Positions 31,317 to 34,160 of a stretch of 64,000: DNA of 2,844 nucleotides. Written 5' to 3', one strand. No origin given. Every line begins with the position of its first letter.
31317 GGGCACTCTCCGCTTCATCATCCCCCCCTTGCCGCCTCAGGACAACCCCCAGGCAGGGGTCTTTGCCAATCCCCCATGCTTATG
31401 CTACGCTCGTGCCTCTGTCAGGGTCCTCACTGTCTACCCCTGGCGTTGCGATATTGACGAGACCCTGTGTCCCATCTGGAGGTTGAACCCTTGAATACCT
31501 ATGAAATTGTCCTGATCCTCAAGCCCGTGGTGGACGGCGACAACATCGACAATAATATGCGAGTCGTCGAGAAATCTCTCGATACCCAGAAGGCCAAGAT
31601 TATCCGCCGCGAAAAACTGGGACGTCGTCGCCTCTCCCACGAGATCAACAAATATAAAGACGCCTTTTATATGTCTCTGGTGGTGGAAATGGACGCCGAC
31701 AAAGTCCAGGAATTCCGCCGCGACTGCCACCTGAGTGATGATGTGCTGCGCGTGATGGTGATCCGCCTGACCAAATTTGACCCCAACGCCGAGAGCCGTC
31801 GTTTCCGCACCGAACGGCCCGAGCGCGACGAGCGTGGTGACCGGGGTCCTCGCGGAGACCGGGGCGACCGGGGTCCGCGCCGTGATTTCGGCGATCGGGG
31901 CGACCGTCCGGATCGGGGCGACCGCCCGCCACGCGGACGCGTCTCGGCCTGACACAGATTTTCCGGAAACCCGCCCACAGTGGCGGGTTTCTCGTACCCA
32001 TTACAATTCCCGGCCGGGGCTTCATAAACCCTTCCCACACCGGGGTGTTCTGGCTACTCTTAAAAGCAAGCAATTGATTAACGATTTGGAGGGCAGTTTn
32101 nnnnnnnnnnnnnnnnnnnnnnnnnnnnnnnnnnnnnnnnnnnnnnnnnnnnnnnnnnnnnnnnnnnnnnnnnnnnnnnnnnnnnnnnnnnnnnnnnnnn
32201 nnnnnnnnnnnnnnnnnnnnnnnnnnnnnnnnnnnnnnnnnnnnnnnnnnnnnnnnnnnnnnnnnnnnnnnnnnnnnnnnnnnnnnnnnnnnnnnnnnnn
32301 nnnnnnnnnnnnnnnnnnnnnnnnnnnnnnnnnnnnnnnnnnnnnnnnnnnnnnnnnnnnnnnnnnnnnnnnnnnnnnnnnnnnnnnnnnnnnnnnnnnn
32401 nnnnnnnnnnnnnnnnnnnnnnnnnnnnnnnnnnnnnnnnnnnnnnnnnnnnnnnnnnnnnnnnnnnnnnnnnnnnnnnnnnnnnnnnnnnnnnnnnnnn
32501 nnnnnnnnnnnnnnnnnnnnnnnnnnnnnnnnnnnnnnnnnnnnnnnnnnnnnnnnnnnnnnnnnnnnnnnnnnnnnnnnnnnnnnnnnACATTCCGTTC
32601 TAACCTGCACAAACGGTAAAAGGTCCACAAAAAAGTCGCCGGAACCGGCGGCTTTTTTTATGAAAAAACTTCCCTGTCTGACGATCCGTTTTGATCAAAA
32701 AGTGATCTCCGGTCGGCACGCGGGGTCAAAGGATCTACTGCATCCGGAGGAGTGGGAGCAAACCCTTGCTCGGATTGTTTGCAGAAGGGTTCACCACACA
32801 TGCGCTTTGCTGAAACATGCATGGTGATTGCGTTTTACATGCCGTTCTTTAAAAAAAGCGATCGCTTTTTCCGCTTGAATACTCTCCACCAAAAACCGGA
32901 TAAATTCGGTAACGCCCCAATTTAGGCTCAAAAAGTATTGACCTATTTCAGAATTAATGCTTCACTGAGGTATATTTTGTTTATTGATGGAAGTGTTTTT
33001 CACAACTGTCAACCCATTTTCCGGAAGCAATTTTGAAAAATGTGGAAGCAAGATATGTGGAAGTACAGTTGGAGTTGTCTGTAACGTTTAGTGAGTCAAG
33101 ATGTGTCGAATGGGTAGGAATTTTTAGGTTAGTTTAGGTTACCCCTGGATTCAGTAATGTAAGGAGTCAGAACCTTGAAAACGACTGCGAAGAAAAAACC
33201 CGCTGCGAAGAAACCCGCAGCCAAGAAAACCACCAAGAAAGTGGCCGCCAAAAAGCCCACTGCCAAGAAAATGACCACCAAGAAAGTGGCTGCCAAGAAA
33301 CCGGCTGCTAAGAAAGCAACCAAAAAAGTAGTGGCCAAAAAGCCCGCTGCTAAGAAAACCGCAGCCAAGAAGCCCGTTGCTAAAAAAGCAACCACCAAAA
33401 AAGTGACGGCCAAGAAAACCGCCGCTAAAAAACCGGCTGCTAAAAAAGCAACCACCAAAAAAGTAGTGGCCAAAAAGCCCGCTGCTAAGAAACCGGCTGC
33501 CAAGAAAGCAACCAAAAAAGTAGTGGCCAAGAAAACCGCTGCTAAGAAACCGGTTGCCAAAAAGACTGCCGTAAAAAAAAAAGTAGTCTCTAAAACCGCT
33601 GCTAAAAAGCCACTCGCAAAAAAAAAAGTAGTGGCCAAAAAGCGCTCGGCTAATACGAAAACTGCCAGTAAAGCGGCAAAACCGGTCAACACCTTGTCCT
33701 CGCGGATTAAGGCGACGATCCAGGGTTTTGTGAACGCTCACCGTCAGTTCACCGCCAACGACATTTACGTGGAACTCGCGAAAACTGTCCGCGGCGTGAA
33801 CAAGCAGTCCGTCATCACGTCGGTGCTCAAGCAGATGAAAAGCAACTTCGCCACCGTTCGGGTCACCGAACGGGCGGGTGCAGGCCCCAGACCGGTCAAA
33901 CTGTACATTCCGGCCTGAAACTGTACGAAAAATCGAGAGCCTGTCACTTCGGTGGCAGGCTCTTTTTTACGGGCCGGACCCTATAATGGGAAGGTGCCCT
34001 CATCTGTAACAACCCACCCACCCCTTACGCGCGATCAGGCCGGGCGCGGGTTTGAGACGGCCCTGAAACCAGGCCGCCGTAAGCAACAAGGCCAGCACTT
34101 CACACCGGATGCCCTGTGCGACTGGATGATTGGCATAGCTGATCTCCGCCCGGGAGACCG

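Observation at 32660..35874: Histone-H1-like KKPAAKK-repeat protein with a 500-bp AT-rich leader, followed directly by an orphan N6-adenine DNA methyltransferase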

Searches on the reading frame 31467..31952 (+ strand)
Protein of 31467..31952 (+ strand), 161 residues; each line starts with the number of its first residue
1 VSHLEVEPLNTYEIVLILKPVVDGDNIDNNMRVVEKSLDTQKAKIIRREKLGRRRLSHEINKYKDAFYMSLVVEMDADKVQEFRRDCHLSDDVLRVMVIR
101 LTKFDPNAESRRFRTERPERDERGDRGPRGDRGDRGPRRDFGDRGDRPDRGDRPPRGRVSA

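Call 4: search_protein_families(library=pfam, proteins=[window:31467-31952:+], max_evalue=0.01)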
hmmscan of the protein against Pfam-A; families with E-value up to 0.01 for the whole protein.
window:31467-31952:+ (161 aa): 1 family
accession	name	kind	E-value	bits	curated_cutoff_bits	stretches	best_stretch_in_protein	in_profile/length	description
PF01250.22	Ribosomal_S6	-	2.8e-19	69.5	27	1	11-100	1-90/90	Ribosomal protein S6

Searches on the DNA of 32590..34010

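Call 59: search_rna_families(source=window, start=32590, end=34010, threshold=evalue, max_evalue=1)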
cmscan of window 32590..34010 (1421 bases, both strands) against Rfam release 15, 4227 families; matches with E-value up to 1: 6.
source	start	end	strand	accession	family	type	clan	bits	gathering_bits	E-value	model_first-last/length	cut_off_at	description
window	32622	32713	-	RF02053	STnc430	Gene; sRNA;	-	28.1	47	0.058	1-162/162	no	Enterobacterial sRNA STnc430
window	32594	32658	+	RF02057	STnc40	Gene; sRNA;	-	27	45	0.04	1-70/70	no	Salmonella enterica sRNA STnc40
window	32593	32663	+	RF02059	STnc50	Gene; sRNA;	-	21.8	55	0.9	1-84/84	no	Salmonella enterica sRNA STnc40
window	32629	32687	-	RF02057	STnc40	Gene; sRNA;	-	21.5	45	0.77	1-70/70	no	Salmonella enterica sRNA STnc40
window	32590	32661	+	RF01859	Phe_leader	Cis-reg; leader;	-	21.5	55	0.98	36-125/125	5'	Phenylalanine leader peptide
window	32590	32661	+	RF02356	BjrC1505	Gene; sRNA;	-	20.2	50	0.44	72-140/140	5'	Alphaproteobacterial sRNA BjrC1505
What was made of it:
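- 32629..32658 (+): Intrinsic terminator after ssb: A-tract, 13-bp GC stem, U-tract. It can act in both directions. The only Rfam near-hits in the leader are terminator-like and below threshold (call 59).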
